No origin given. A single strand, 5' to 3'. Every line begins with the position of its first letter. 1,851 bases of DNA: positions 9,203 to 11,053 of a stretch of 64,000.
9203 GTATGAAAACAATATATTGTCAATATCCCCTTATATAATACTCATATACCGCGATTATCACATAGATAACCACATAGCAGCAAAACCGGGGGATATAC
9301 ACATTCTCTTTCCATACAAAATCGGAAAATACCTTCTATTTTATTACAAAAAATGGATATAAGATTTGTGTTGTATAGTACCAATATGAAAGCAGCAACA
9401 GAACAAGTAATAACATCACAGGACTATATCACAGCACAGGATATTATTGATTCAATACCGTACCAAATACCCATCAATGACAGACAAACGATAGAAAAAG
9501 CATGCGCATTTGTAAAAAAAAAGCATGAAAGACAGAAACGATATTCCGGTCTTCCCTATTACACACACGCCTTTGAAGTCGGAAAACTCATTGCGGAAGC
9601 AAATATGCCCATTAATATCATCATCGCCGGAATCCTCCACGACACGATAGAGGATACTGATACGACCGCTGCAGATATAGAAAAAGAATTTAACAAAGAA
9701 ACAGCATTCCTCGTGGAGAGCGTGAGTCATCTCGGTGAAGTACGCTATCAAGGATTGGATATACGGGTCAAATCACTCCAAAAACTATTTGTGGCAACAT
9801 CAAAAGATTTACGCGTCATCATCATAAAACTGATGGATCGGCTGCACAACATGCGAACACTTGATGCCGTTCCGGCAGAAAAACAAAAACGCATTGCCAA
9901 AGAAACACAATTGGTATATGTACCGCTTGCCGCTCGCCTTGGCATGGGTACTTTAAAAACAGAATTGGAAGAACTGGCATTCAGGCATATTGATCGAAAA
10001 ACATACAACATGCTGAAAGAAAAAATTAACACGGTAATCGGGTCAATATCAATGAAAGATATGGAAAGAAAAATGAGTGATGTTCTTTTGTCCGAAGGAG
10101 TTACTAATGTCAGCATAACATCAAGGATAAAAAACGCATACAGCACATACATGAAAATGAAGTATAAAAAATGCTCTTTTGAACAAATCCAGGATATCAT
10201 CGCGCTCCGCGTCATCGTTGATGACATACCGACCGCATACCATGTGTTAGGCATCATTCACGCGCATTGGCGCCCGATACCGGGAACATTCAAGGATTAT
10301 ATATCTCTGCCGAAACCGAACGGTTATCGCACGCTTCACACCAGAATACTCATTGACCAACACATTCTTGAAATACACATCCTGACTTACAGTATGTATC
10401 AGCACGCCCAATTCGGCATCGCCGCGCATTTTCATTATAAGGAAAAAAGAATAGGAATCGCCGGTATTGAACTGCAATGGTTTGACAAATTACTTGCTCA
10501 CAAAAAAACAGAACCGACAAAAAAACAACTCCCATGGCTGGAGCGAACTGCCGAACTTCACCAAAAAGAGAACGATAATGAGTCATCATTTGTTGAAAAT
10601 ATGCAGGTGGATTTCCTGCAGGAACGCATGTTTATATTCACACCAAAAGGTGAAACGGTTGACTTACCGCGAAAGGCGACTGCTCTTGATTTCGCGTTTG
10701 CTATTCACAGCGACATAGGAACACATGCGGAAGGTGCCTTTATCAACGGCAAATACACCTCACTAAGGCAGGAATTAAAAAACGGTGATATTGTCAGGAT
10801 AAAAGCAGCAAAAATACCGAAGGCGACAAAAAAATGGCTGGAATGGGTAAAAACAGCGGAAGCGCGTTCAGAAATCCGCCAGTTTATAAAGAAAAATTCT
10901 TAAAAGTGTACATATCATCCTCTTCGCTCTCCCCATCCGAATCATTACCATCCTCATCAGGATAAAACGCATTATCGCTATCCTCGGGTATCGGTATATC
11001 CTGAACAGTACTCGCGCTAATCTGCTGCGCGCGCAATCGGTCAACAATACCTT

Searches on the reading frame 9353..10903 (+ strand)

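Call 57: search_protein_families(library=ncbifam, proteins=[window:9353-10903:+], max_evalue=0.00001)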
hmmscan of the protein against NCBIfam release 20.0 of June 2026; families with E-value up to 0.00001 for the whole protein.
window:9353-10903:+ (516 aa): 3 families
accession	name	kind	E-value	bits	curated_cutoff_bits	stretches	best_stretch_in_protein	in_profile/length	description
TIGR00691.1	spoT_relA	subfamily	1.4e-145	486.3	499.2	1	52-515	3-452/687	RelA/SpoT family protein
NF008303.0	PRK11092.1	equivalog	2.3e-108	363.3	947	1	41-514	17-476/702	bifunctional GTP diphosphokinase/guanosine-3',5'-bis pyrophosphate 3'-pyrophosphohydrolase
NF008124.0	PRK10872.1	equivalog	5e-71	240.2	728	1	47-515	35-499/744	GTP diphosphokinase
